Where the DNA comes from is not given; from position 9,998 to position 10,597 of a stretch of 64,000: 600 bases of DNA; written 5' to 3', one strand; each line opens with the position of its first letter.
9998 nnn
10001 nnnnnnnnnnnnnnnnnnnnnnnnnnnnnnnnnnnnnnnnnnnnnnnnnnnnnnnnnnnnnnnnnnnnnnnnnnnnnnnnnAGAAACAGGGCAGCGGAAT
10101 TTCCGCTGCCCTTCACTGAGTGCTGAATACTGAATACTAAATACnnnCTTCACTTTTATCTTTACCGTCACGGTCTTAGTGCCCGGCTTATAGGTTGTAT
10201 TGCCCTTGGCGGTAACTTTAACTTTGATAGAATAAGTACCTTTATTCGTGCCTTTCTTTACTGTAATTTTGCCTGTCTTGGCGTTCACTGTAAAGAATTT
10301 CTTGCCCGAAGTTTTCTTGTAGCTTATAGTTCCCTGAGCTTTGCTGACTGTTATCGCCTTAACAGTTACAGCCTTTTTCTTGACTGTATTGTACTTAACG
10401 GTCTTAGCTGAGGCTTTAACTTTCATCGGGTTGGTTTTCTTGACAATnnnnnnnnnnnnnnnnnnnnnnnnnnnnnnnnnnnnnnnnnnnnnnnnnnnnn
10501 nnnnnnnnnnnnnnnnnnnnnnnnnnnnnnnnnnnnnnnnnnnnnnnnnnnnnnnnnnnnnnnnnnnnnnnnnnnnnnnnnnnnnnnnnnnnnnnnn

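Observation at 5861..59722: Shared ~95-aa Lys-rich C-terminal module on four unrelated secreted proteins: candidate dockerin-independent surface-anchoring signal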

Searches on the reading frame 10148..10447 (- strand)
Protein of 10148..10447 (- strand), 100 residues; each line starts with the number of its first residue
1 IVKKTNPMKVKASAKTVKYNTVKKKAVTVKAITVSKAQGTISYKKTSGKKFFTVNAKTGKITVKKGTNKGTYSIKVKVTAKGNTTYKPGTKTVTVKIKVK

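Call 28: predict_structure(alignment_id=A2)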
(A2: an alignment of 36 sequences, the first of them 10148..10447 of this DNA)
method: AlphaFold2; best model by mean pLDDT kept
length: 100 residues; sequences in the alignment: 36
mean_pLDDT: 97.4   pTM: 0.85
mean pLDDT of the five models: 97.4, 97.2, 97.2, 97.0, 96.2
residues with pLDDT >= 90: 99; 70-90: 1; 50-70: 0; < 50: 0
segments of 3 or more residues with pLDDT < 50: none
pLDDT, mean of each block of 10 residues (from residue 1): 95 98 98 98 97 97 98 98 98 98
secondary structure, 60 per line:
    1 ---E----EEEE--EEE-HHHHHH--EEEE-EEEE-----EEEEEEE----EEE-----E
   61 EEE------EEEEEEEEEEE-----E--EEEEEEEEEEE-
elements in order: E9-12 E15-17 H19-24 E27-30 E32-35 E41-47 E52-54 E60-63 E70-80 E89-99

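Call 29: search_protein_representatives(alignment_id=A2)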
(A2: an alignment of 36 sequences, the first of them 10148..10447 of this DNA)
Query: 36 sequences, 94 profile positions. Proteins with E-value up to 0.001 (for the whole library): 7133; up to 1e-10: 4361; up to 1e-30: 97. The best 150 are listed.
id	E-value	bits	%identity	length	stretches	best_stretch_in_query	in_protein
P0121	6.9e-74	260.5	-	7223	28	23-87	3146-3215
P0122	6.6e-68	241.3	-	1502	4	1-94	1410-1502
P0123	6.3e-67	238.2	-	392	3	3-93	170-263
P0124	3.4e-65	232.6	-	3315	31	5-57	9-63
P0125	4.6e-60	216.2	-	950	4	1-93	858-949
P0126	1.7e-58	211.2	-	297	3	1-94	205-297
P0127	9.3e-56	202.4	-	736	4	1-94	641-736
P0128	2.8e-53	194.4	-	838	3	1-94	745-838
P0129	9.6e-53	192.7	-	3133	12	10-92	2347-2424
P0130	9.2e-51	186.4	-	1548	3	1-94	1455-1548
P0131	2.2e-50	185.2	-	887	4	3-93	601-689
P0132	2.4e-50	185.0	-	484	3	2-93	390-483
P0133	2.4e-50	185.0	-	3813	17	32-93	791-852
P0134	3.4e-50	184.6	-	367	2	1-93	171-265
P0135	2.7e-49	181.7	-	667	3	1-94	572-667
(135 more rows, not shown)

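Call 33: fold_search(model_id=the predicted structure, library=pdb)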
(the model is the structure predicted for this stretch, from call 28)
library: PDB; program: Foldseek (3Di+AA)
matches with E <= 10: 1212; with E <= 0.001: 12
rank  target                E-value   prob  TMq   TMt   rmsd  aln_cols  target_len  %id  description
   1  8d40_A                2.5e-04  1.00  0.73  0.20   2.9       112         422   19  Crystal structure of human CELSR1 EC1-4 (released 2023-08-30)
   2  6s5w_A                5.1e-04  1.00  0.65  0.62   3.4       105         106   25  Structure of Rib domain 'Rib Long' from Lactobacillus acidophilus (released 2019-12-11)
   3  5szr_A                6.1e-04  1.00  0.68  0.18   2.8       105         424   16  Protocadherin Gamma B2 extracellular cadherin domains 3-6 (released 2016-10-19)
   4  9avk                  6.1e-04  1.00  0.64  0.63   3.7       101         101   21  Structure of long Rib domain from Limosilactobacillus reuteri (released 2024-05-08)
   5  6cgb                  6.1e-04  1.00  0.69  0.38   4.3       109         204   17  chimera of mouse cadherin-11 EC1 and mouse cadherin-6 EC2 (released 2018-05-09)
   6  6bxu_B                6.8e-04  1.00  0.67  0.24   3.4        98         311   22  Crystal Structure of Mouse Protocadherin-15 EC5-7 I582T (released 2018-12-26)
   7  7sz8_A                7.1e-04  1.00  0.73  0.20   3.0       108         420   13  Crystal structure of human CELSR1 EC4-7 (released 2022-12-14)
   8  6ulm_A                7.1e-04  1.00  0.67  0.38   4.7       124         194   17  Crystal structure of human cadherin 17 EC1-2 (released 2021-03-17)
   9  6bwn                  8.9e-04  1.00  0.62  0.33   4.2       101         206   18  Crystal Structure of Mouse Protocadherin-15 EC6-7 (released 2018-12-19)
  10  6ulm_B                9.4e-04  1.00  0.65  0.35   4.7       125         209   18  Crystal structure of human cadherin 17 EC1-2 (released 2021-03-17)
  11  7u71                  9.9e-04  1.00  0.68  0.25   2.9       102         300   18  Crystal Structure of Mouse Cadherin-23 EC13-15 (released 2023-03-15)
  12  7sz8_B                9.9e-04  1.00  0.70  0.19   3.1       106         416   13  Crystal structure of human CELSR1 EC4-7 (released 2022-12-14)
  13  6e6b_A                1.1e-03  1.00  0.69  0.13   3.2       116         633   13  Crystal structure of the Protocadherin GammaB4 extracellular domain (released 2019-04-10)
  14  7scm_A                1.2e-03  1.00  0.72  0.39   2.9       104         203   16  Crystal Structure of Ancestral Amniote Cadherin-23 EC1-2 (released 2022-10-05)
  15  5vt8_D                1.2e-03  1.00  0.69  0.38   2.8        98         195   17  Crystal Structure of Mouse Cadherin-23 EC24-25 (released 2018-05-23)
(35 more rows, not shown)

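Call 37: search_protein_families(library=pfam, alignment_id=A3, max_evalue=0.001)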
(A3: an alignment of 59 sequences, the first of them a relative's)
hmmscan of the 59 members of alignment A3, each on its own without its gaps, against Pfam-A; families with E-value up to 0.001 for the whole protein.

A. member 1, P0265 (252 aa): 2 families
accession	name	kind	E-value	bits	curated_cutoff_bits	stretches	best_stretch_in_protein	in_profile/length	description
PF00028.23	Cadherin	-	0.00022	22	28.8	1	190-249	28-92/93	Cadherin domain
PF07495.19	Y_Y_Y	-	0.0006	20.1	26.6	0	218-250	34-65/65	Y_Y_Y domain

B. families by the number of members that match (of 59 scanned): 38 families (the first 25 are shown)
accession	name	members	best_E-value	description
PF00028.23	Cadherin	40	1.3e-08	Cadherin domain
PF13306.12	LRR_5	13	8.5e-123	BspA type Leucine rich repeat region (6 copies)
PF13855.12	LRR_8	8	4e-15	Leucine rich repeat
PF03382.20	DUF285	6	1.1e-112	Mycoplasma protein of unknown function, DUF285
PF02368.24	Big_2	5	8e-40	Bacterial Ig-like domain (group 2)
PF18676.6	MBG_2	4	4.6e-34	MBG domain (YGX type)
PF18887.5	MBG_3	4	2.8e-12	MBG domain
PF07495.19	Y_Y_Y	4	5.2e-05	Y_Y_Y domain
PF09479.16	Flg_new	3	3.6e-89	Listeria-Bacteroides repeat domain (List_Bact_rpt)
PF00188.32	CAP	3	6.2e-19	Cysteine-rich secretory protein family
PF18957.6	RibLong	3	3.7e-06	Long Rib domain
PF12799.13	LRR_4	3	1.1e-05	Leucine Rich repeats (2 copies)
PF13229.12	Beta_helix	2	1.3e-27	Right handed beta helix region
PF18560.7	Lectin_like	2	2.1e-17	Lectin like domain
PF23952.1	LRR_EndoS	2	3.3e-14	Endo-beta-N-acetylglucosaminidase EndoS LRR domain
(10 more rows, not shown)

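Call 74: find_related_loci(query=A2, collection=viral_contigs, flank=4000)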
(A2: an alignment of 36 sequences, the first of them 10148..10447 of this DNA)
Query A2 (100 aa) in viral_contigs; peptide patterns used: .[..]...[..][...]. (x = any residue, [..] = any of these).
118 stretches matched a pattern; 1 encode a relative of the query (tblastn E <= 1e-3); 1 distinct loci.
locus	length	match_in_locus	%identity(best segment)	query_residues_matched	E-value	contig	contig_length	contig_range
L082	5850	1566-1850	55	8-100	2e-22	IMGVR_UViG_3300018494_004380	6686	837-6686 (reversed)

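Call 75: search_dna_similar(query=window:10148-10447:-, collection=phages, mode=protein, max_evalue=0.001, max_rows=20)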
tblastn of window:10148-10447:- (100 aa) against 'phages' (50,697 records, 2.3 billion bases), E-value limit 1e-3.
No match.
